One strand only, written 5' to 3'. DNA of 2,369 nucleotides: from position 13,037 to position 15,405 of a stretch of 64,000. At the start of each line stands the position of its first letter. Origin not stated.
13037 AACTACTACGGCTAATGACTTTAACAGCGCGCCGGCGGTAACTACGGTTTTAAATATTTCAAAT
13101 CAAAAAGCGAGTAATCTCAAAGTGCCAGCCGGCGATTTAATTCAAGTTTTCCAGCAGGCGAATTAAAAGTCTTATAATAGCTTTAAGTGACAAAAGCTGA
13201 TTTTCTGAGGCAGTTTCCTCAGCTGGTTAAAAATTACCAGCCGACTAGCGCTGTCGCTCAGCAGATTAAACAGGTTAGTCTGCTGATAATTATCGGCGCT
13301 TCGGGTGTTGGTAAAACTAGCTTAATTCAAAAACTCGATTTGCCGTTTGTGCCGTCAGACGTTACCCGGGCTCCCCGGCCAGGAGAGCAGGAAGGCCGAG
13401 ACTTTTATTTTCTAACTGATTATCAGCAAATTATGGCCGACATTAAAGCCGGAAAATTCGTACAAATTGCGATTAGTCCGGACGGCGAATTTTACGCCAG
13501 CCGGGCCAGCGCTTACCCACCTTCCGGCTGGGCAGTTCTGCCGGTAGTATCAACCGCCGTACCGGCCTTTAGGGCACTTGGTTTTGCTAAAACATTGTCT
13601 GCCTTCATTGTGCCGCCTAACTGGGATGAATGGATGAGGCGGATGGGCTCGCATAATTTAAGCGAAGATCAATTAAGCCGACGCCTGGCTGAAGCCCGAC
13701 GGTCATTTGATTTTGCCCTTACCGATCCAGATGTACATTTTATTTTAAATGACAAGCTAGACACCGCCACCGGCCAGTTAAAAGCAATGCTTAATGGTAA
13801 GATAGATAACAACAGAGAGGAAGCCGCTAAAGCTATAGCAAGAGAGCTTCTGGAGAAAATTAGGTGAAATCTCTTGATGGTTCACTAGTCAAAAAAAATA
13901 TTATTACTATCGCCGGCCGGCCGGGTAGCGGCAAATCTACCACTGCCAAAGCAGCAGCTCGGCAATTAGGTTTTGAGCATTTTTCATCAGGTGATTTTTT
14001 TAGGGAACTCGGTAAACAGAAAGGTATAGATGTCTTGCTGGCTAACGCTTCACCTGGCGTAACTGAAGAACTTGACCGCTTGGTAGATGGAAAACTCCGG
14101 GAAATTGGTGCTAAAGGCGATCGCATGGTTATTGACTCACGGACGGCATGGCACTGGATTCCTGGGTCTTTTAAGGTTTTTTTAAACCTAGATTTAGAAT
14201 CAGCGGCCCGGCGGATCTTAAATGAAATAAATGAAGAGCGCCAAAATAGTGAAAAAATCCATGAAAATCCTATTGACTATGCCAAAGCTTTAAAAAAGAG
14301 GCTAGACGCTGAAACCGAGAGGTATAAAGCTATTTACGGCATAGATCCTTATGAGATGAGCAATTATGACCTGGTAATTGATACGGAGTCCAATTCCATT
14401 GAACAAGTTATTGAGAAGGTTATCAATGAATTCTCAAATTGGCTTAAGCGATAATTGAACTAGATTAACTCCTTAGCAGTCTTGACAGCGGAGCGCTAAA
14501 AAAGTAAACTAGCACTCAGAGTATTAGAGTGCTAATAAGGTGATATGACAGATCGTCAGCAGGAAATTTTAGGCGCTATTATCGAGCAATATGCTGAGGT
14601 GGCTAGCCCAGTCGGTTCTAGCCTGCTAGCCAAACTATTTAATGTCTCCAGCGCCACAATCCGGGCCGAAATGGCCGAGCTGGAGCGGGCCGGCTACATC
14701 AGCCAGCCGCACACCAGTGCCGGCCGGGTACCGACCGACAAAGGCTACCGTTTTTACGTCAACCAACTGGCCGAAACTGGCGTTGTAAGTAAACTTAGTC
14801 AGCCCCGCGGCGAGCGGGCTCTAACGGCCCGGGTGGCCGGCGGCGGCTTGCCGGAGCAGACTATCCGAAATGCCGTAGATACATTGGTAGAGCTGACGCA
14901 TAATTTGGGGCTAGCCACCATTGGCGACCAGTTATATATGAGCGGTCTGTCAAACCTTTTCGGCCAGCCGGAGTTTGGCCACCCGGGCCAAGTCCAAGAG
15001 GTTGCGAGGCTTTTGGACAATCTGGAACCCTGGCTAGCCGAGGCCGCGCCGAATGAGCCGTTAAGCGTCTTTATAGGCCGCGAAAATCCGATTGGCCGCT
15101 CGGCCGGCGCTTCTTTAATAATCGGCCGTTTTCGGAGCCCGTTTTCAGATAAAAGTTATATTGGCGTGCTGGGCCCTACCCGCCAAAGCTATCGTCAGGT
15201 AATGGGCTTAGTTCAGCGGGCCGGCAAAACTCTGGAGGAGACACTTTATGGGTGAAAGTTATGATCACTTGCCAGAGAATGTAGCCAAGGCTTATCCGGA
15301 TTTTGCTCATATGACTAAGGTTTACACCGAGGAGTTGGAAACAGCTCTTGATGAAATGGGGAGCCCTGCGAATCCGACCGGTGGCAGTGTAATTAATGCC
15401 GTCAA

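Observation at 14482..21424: CIRCE/HrcA heat-shock operon expanded to 14 translationally coupled genes by nine unknown small ORFs plus cutA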

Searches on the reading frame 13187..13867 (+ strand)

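Call 5: search_protein_families(library=pfam, max_evalue=0.01, proteins=[window:13187-13867:+])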
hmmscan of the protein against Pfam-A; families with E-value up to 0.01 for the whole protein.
window:13187-13867:+ (226 aa): 7 families
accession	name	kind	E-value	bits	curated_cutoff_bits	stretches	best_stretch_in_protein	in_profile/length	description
PF00625.27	Guanylate_kin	-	1.3e-12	48.3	25.2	1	32-203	4-180/182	Guanylate kinase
PF03193.22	RsgA_GTPase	-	0.00031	21.1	30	1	15-51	92-127/174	RsgA GTPase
PF20703.3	nSTAND1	-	0.0013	18.9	27.1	1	20-48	23-51/379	Novel STAND NTPase 1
PF25201.1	nSTAND6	-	0.0029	18.1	27.7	0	22-51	10-39/148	Novel STAND NTPase 6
PF20720.3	nSTAND3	-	0.0045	17.1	27.2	1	22-51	9-38/155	Novel STAND NTPase 3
PF13191.12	AAA_16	-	0.0048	17.9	32.6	1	30-57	24-51/167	AAA ATPase domain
PF13401.12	AAA_22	-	0.0068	17.2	27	0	31-73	6-50/130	AAA domain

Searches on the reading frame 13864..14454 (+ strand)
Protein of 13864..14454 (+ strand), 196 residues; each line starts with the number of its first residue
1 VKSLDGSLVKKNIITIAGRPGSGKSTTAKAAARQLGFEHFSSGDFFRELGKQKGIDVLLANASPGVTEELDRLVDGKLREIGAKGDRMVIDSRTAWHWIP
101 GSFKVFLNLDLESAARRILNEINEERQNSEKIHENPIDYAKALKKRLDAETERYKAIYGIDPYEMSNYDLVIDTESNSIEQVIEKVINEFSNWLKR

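Call 5: search_protein_families(library=pfam, max_evalue=0.01, proteins=[window:13864-14454:+])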
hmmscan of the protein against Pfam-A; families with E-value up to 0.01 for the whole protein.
window:13864-14454:+ (196 aa): 14 families
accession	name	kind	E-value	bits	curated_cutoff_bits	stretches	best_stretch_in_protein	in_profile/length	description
PF13189.12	Cytidylate_kin2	-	1e-14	55.6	28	2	77-175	85-175/176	Cytidylate kinase-like family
PF13207.12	AAA_17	-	1.2e-12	48.8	27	1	18-97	2-83/136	AAA domain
PF02224.24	Cytidylate_kin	-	1.9e-12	47.8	26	2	74-190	102-209/211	Cytidylate kinase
PF13238.12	AAA_18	-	3.7e-12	47.3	29.4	1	14-131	1-121/128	AAA domain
PF00406.28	ADK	-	3.7e-07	30.8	26.8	1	16-51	1-36/151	Adenylate kinase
PF01712.25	dNK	-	2.2e-06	28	27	0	101-190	123-201/203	Deoxynucleoside kinase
PF13671.12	AAA_33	-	1.8e-05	25.5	27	1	14-91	2-76/143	AAA domain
PF20720.3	nSTAND3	-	0.0003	20.9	27.2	1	8-35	14-41/155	Novel STAND NTPase 3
PF13401.12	AAA_22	-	0.00061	20.5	27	1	11-65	5-44/130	AAA domain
PF00004.35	AAA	-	0.00079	20.3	21.2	1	16-40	3-27/131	ATPase family associated with various cellular activities (AAA)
PF06414.18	Zeta_toxin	-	0.0015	18.4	22.3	0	10-36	15-41/199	Zeta toxin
PF00005.33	ABC_tran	-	0.002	19.1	25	1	2-35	2-35/137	ABC transporter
PF01202.28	SKI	-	0.0032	18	22.1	0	20-142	1-117/159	Shikimate kinase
PF13086.12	AAA_11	-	0.0074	16.5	27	1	7-152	13-147/257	AAA domain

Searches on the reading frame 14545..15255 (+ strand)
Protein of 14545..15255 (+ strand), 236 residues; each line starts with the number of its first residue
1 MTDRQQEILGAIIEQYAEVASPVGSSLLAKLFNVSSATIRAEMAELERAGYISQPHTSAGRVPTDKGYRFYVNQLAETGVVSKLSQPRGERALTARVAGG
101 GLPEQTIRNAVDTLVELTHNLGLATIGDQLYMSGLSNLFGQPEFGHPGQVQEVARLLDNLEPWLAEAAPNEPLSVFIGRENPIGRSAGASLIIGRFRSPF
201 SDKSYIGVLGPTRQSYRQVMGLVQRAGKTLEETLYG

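Call 5: search_protein_families(library=pfam, max_evalue=0.01, proteins=[window:14545-15255:+])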
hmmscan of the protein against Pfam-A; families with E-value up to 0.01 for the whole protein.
window:14545-15255:+ (236 aa): 7 families
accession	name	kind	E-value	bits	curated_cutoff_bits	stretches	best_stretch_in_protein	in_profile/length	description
PF01628.27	HrcA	-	9e-17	62.2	22.2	1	109-220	107-215/215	HrcA protein C terminal domain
PF03444.21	HrcA_DNA-bdg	-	9.1e-06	25.7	21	1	2-70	3-72/79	Winged helix-turn-helix transcription repressor, HrcA DNA-binding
PF08279.18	HTH_11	-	0.00013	22.2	25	1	12-51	5-44/55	HTH domain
PF08220.18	HTH_DeoR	-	0.00089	19.4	21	1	28-57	20-49/57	DeoR-like helix-turn-helix domain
PF21715.3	CggR_N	-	0.0016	18.6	30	0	15-69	10-62/71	CggR N-terminal DNA binding domain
PF13730.12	HTH_36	-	0.004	17.4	25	0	27-52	30-55/55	Helix-turn-helix domain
PF05491.19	RuvB_C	-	0.0061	16.9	24.7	0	2-70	5-70/72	RuvB C-terminal winged helix domain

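Call 7: find_related_loci(query=window:14545-15255:+, collection=genome_contigs, flank=10000)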
Query window:14545-15255:+ (236 aa) in genome_contigs; peptide patterns used: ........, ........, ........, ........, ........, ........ (x = any residue, [..] = any of these).
600 stretches matched a pattern (row limit reached: there are more); 573 encode a relative of the query (tblastn E <= 1e-3); the best 80 are kept; 80 distinct loci.
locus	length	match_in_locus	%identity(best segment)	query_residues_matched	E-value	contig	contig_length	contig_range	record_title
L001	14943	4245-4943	83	1-235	3e-129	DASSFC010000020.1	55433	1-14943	MAG TPA_asm: Candidatus Saccharimonadales bacterium isolate SMAG_U995 k141_288203, whole genome shotgun sequence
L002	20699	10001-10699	84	1-234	7e-128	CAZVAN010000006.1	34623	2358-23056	MAG TPA_asm: uncultured Candidatus Saccharibacteria bacterium isolate binchicken_co54_401 genome assembly, contig: NODE_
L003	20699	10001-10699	82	1-235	2e-126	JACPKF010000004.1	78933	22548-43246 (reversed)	MAG: Candidatus Saccharibacteria bacterium isolate NC_groundwater_487_Ag_S-0.1um_46_12 S35_SO-1_scaffold_172798, whole g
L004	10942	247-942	79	1-234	9e-126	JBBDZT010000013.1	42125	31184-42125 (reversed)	MAG: Candidatus Saccharimonadales bacterium isolate LejiaD_43_12 Lejia_D_1538_length_42125_cov_8, whole genome shotgun s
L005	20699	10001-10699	80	1-235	2e-125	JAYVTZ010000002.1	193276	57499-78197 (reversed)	MAG: Burkholderiaceae bacterium isolate GL74_UP_metabat_189 GL74_UP_metabat_189_1, whole genome shotgun sequence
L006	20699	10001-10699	81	1-235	3e-125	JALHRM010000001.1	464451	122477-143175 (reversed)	MAG: Candidatus Saccharibacteria bacterium isolate maxbin.159 c_000000000072, whole genome shotgun sequence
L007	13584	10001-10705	80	1-235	3e-124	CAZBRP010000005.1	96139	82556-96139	MAG TPA_asm: uncultured Candidatus Saccharibacteria bacterium isolate SRP200132_co1_645 genome assembly, contig: NODE_25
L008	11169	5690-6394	78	1-236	3e-124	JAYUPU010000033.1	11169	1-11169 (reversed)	MAG: bacterium isolate GL109_DN_metabinner_7 GL109_DN_metabinner_7_32, whole genome shotgun sequence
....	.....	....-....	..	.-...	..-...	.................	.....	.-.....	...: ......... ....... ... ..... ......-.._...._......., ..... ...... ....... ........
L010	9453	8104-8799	79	1-235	3e-124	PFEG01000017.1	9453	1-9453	MAG: Candidatus Saccharibacteria bacterium CG10_big_fil_rev_8_21_14_0_10_47_8 CG10_8_21_14_0.10_scaffold_7924_c, whole g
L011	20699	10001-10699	81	1-235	6e-124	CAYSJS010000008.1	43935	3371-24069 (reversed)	MAG TPA_asm: uncultured Candidatus Saccharibacteria bacterium isolate SRP135725_co1_201 genome assembly, contig: NODE_71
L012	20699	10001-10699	80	1-235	2e-123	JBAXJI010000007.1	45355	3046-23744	MAG: Candidatus Saccharibacteria bacterium isolate ELA371 MAG371_7, whole genome shotgun sequence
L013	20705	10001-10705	80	1-235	3e-123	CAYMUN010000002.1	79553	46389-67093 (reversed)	MAG TPA_asm: uncultured Candidatus Saccharibacteria bacterium isolate SRP200132_co1_276 genome assembly, contig: NODE_39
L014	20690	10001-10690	80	1-235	3e-123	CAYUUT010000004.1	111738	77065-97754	MAG TPA_asm: uncultured Candidatus Saccharibacteria bacterium isolate binchicken_co241_306 genome assembly, contig: NODE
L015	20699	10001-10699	80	1-235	6e-123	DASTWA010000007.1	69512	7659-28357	MAG TPA_asm: Candidatus Saccharimonadales bacterium isolate SMAG_U2374 k141_559028, whole genome shotgun sequence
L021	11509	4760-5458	78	1-234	4e-122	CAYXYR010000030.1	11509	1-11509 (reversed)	MAG TPA_asm: uncultured Candidatus Saccharibacteria bacterium isolate SRP135725_co3_632 genome assembly, contig: NODE_64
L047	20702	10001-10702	77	1-235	1e-117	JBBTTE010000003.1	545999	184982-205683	MAG: Patescibacteria group bacterium isolate H32-bin050_1 H32_bin050_1_000000000003, whole genome shotgun sequence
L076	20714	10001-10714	69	1-236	2e-103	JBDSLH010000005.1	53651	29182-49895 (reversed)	MAG: Candidatus Saccharimonadales bacterium isolate cluster1_bin.365 k127_15015060, whole genome shotgun sequence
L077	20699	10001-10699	69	1-234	4e-103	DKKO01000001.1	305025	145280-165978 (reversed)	MAG TPA_asm: Candidatus Saccharibacteria bacterium UBA6664 UBA6664_contig_1050, whole genome shotgun sequence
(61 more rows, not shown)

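Call 19: search_protein_families(library=pfam, max_evalue=0.001, proteins=[L004:3773-4387:+, L004:4531-5130:+, L015:17052-17456:+, L021:6335-7321:+, L021:7321-8637:+, L021:9750-10949:+, L076:11394-12602:+, L077:11324-12277:+, L077:12277-13101:+, L047:13503-14072:+])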
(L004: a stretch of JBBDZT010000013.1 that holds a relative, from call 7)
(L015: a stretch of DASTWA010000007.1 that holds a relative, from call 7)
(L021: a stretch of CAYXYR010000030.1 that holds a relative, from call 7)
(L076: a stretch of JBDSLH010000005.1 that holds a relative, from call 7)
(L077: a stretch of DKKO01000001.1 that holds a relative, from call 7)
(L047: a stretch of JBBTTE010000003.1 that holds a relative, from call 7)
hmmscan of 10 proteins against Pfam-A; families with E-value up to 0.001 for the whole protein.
L004:3773-4387:+ (204 aa): 1 family
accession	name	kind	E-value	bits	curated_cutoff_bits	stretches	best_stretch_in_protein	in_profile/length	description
PF07884.19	VKOR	-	3e-36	125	27.5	1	19-150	2-132/134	Vitamin K epoxide reductase family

L004:4531-5130:+ (199 aa): 1 family
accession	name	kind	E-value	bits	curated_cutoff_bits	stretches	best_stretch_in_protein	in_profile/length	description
PF01936.24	NYN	-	2.7e-14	54.4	24.2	1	3-188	4-143/145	NYN domain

L015:17052-17456:+ (134 aa): 0 families

L021:6335-7321:+ (328 aa): 3 families
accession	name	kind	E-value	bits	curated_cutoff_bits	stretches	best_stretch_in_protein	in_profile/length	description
PF17957.7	Big_7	-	3.9e-18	66.3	24.1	1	173-248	1-70/70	Bacterial Ig domain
PF00404.24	Dockerin_1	-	1.7e-06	28.5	22.9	1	274-324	1-54/57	Dockerin type I domain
PF03422.21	CBM_6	-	0.00044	21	28.9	0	63-142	43-119/125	Carbohydrate binding module (family 6)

L021:7321-8637:+ (438 aa): 3 families
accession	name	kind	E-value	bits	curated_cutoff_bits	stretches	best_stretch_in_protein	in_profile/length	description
PF17957.7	Big_7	-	3.9e-20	72.7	24.1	1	180-249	1-70/70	Bacterial Ig domain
PF07705.17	CARDB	-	1.4e-11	44.9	22.7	1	274-377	1-101/101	CARDB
PF00404.24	Dockerin_1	-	1e-05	26.1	22.9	1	385-434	2-54/57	Dockerin type I domain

L021:9750-10949:+ (399 aa): 1 family
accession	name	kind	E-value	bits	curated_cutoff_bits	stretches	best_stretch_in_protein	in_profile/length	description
PF03537.19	Glyco_hydro_114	-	8.6e-49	166.3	27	1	116-340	11-200/231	Glycoside-hydrolase family GH114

L076:11394-12602:+ (402 aa): 2 families
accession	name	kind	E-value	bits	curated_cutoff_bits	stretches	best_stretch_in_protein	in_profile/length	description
PF19264.4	DUF5907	-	2.3e-19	69.8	27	3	248-282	1-34/80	Repeat of unknown function (DUF5907)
PF18338.7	BppL_N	-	1.4e-11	44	25.8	1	202-220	4-22/25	Lower baseplate protein N-terminal domain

L077:11324-12277:+ (317 aa): 7 families
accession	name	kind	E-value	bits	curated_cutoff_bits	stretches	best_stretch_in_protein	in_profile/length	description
PF00005.33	ABC_tran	-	5.6e-31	108.4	25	1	24-168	1-137/137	ABC transporter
PF13732.12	DrrA1-3_C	-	9.7e-14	52.3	27.4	1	221-308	1-80/81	ATP-binding protein DrrA1-3-like, C-terminal domain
PF13304.12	AAA_21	-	4.4e-12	47.1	27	1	139-197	237-298/304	AAA domain, putative AbiEii toxin, Type IV TA system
PF00004.35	AAA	-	9.7e-06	26.5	21.2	1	38-131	2-96/131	ATPase family associated with various cellular activities (AAA)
PF13479.12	AAA_24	-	0.00045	20.5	27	0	35-73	3-43/195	AAA domain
PF13401.12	AAA_22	-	0.00083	20.1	27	0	34-117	5-84/130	AAA domain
PF02463.25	SMC_N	-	0.00094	19.1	40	0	34-62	24-52/220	RecF/RecN/SMC N terminal domain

L077:12277-13101:+ (274 aa): 2 families
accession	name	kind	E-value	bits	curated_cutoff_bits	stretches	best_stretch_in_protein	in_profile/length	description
PF01061.29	ABC2_membrane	-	1.5e-30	106.8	26.9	1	27-236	5-210/211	ABC-2 type transporter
PF12698.13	ABC2_membrane_3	-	4e-18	66.1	31.6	1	73-266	159-344/347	ABC-2 family transporter protein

L047:13503-14072:+ (189 aa): 4 families
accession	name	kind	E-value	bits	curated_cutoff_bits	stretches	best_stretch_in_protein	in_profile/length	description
PF00583.31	Acetyltransf_1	-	4.2e-11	43.6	20.7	1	42-156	3-116/116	Acetyltransferase (GNAT) family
PF13508.13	Acetyltransf_7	-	1.1e-09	39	27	1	75-157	5-83/84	Acetyltransferase (GNAT) domain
PF13673.13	Acetyltransf_10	-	1.3e-09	38.6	23.6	1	65-175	26-125/128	Acetyltransferase (GNAT) domain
PF13527.13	Acetyltransf_9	-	2.7e-07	31.1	25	1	31-157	1-125/127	Acetyltransferase (GNAT) domain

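Call 44: search_protein_families(library=ncbifam, max_evalue=0.1, proteins=[window:14545-15255:+])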
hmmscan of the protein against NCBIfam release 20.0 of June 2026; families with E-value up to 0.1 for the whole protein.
window:14545-15255:+ (236 aa): 10 families
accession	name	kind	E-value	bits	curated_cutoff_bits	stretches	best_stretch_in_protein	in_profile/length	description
TIGR00331.1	hrcA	equivalog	1e-51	176.5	197.2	2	2-124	1-123/338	heat-inducible transcriptional repressor HrcA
NF003033.0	PRK03911.1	equivalog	1.6e-13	50.9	248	1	2-74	4-78/264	HrcA family transcriptional regulator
NF040755.1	AgaR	equivalog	0.0008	18.6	260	1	24-59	22-57/256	transcriptional repressor AgaR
NF040887.2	trans_reg_YciT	exception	0.0022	17.6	450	1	1-59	1-54/246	DNA-binding transcriptional regulator YciT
NF006811.0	PRK09333.1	equivalog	0.0075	15.8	156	1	33-86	92-141/150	30S ribosomal protein S19e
NF041397.1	TranRegGlpR_Halo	equivalog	0.0096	15.6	300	1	25-64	22-59/253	HTH-type transcriptional regulator GlpR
NF007720.0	PRK10411.1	equivalog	0.013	14.9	259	1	3-62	4-58/243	L-fucose operon activator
NF053704.1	TransRegCcpNBacil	equivalog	0.019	14.3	260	1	2-54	4-51/208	transcriptional regulator CcpN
NF007316.0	PRK09802.1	equivalog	0.049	12.8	351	1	13-57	23-66/269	DeoR family transcriptional regulator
TIGR00498.1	lexA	equivalog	0.081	12.5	110.95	0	1-57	4-61/203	transcriptional repressor LexA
